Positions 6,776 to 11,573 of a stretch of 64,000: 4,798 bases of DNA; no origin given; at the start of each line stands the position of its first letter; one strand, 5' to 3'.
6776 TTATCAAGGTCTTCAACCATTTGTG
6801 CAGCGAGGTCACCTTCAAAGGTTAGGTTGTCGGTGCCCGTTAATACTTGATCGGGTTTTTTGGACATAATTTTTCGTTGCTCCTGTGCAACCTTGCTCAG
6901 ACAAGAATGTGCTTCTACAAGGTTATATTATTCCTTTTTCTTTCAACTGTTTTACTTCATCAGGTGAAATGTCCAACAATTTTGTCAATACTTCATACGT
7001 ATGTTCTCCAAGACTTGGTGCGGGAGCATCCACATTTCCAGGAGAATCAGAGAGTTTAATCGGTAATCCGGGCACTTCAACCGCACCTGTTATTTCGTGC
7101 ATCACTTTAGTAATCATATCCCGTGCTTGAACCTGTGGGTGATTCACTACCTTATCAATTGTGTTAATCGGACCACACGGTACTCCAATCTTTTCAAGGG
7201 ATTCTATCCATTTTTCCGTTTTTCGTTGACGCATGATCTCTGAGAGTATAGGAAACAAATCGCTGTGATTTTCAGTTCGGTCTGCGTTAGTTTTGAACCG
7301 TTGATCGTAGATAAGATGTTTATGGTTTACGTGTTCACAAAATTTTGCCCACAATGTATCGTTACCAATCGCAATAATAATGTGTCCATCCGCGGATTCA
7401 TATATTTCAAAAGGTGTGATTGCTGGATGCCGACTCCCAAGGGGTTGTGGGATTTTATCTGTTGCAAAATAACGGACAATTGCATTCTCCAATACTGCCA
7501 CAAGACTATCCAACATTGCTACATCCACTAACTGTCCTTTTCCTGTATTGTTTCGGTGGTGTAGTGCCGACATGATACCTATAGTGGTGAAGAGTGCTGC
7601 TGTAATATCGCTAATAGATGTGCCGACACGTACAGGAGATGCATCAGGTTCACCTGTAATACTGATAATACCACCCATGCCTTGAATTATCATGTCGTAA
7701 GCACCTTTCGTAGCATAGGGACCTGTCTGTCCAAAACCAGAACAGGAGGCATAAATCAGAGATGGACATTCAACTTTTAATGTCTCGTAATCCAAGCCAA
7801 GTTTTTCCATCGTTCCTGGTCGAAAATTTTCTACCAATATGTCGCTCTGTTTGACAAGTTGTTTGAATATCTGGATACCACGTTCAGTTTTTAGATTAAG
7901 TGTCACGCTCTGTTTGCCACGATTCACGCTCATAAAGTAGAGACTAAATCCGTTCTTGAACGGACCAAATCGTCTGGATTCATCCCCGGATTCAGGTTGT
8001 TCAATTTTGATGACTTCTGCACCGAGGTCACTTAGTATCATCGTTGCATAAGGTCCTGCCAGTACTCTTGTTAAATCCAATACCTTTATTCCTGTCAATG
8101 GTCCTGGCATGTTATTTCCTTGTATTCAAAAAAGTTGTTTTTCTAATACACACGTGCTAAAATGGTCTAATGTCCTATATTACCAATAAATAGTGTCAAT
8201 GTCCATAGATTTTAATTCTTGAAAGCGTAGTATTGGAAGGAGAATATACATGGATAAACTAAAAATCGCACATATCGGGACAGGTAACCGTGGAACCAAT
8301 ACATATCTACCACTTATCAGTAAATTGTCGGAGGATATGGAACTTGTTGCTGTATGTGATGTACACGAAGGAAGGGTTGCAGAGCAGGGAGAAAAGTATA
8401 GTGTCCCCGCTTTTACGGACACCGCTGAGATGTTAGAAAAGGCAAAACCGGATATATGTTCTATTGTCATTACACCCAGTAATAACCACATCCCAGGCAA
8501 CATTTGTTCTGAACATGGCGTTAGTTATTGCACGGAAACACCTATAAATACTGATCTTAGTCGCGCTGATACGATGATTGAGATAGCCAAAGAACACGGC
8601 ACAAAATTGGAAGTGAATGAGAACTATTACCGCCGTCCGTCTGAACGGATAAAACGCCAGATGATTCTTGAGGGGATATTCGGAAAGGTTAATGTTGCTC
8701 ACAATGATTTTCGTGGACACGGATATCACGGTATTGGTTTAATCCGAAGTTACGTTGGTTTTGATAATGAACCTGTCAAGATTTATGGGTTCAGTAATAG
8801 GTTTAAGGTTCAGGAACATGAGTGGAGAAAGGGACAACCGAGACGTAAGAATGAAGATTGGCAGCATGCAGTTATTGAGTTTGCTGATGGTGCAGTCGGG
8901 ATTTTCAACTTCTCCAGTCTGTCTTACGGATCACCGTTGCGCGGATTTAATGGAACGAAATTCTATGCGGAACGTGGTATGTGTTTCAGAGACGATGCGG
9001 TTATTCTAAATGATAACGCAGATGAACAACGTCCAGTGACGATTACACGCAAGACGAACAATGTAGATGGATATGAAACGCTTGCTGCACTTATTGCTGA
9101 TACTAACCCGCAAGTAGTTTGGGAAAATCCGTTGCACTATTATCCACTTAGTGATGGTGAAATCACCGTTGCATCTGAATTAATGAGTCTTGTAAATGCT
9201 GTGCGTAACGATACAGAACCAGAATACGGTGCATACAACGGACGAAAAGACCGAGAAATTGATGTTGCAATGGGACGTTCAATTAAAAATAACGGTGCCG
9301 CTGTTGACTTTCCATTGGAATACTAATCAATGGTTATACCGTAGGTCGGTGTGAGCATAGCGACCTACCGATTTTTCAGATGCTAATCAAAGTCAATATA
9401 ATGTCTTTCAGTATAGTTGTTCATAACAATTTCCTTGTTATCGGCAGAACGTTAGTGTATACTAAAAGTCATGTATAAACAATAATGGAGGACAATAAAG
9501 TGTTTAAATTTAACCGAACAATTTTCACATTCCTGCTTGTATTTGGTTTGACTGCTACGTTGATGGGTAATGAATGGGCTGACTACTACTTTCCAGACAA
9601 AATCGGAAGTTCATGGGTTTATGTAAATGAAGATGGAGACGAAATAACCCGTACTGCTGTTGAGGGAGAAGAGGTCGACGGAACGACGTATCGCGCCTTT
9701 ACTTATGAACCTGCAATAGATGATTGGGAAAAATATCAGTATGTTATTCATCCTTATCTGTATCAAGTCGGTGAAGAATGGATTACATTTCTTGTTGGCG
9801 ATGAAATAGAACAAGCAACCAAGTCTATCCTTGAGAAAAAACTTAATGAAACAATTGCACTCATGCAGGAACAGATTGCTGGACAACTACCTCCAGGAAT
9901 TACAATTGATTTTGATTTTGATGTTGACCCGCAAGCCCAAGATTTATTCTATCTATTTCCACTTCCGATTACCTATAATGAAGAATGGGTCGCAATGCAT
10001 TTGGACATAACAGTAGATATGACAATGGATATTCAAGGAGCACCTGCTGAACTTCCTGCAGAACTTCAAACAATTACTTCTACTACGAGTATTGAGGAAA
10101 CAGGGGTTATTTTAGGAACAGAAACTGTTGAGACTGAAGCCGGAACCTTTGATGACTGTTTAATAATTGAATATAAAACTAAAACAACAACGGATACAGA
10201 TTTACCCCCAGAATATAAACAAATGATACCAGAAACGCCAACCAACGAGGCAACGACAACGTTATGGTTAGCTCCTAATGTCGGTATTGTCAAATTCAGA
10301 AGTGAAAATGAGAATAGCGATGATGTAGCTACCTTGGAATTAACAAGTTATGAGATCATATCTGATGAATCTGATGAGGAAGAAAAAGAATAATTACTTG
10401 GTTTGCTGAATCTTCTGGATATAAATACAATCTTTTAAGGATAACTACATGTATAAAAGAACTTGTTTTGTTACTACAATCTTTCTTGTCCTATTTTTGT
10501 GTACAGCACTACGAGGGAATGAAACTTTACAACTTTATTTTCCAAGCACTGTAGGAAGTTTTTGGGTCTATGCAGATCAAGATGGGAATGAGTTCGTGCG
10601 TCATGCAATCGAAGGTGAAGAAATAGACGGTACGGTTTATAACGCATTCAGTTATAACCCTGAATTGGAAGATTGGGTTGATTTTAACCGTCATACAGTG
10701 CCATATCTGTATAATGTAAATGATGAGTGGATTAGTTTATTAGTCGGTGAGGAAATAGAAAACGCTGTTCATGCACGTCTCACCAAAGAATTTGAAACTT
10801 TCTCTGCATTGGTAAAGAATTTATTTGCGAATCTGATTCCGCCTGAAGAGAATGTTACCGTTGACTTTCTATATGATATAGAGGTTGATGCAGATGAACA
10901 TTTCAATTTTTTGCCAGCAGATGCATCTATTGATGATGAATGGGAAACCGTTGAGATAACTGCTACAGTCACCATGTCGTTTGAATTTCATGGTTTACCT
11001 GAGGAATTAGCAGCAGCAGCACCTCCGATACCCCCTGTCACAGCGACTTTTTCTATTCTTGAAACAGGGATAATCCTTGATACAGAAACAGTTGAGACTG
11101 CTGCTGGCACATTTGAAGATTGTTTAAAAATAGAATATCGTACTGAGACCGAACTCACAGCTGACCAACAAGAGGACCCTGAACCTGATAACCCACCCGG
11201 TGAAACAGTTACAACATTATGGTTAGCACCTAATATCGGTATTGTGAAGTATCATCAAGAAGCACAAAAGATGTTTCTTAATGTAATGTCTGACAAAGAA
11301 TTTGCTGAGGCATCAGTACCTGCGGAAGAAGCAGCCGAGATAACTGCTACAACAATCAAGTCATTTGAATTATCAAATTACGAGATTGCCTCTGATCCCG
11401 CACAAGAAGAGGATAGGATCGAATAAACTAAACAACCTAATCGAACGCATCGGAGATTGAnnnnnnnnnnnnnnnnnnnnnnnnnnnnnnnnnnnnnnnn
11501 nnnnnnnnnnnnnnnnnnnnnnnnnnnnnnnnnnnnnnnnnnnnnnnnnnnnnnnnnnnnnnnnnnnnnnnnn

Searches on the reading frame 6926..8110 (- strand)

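Call 53: search_protein_families(library=ncbifam, proteins=[window:6926-8110:-], max_evalue=0.00001)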
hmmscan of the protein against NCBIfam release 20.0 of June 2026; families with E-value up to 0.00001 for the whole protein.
window:6926-8110:- (395 aa): 7 families
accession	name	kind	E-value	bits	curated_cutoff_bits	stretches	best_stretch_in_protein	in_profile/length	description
NF052585.1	SucGlutTfsCaiB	equivalog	2e-115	385.5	750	1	3-380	6-390/394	succinate--glutarate CoA-transferase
NF008511.0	PRK11430.1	equivalog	1.3e-111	373.4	522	1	3-370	8-371/381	CoA:oxalate CoA-transferase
NF041294.1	Scnl_mescCoAtase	equivalog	8.4e-102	341.1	700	1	5-375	4-380/381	succinyl-CoA:mesaconate CoA-transferase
NF003809.0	PRK05398.1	subfamily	5e-88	295.4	442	2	3-205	3-206/416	formyl-CoA transferase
TIGR03253.1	oxalate_frc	equivalog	4.3e-84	282.6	504.2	2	4-205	3-205/416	formyl-CoA transferase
NF002914.1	PRK03525.1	equivalog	2.5e-43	148.5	413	1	3-395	8-397/400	L-carnitine CoA-transferase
TIGR04253.1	mesacon_CoA_iso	equivalog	5.7e-26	91.4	725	1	5-395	3-400/403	2-methylfumaryl-CoA isomerase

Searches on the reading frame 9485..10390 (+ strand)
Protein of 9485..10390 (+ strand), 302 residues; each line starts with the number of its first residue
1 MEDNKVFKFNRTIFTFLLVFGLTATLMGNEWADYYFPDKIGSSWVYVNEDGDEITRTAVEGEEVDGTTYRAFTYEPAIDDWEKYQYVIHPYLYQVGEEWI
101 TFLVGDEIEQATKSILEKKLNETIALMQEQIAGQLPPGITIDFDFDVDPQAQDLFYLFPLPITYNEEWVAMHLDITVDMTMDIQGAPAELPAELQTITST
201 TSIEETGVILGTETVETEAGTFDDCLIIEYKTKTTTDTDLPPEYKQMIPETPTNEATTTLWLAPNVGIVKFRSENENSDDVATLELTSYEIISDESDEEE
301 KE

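Call 83: search_protein_families(library=pfam, proteins=[window:9485-10390:+], max_evalue=0.00001)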
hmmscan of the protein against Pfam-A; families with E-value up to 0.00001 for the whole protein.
window:9485-10390:+ (302 aa): 1 family
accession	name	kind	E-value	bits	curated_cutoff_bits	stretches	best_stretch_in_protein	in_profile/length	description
PF21347.3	DUF3108_like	-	4.9e-08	33.5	27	1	210-277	137-190/199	DUF3108-like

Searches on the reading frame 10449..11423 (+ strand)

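Call 83: search_protein_families(library=pfam, proteins=[window:10449-11423:+], max_evalue=0.00001)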
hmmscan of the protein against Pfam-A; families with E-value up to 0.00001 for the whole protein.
window:10449-11423:+ (325 aa): 1 family
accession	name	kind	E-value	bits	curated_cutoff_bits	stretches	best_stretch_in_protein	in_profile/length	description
PF21347.3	DUF3108_like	-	1.7e-06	28.5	27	1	211-269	138-185/199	DUF3108-like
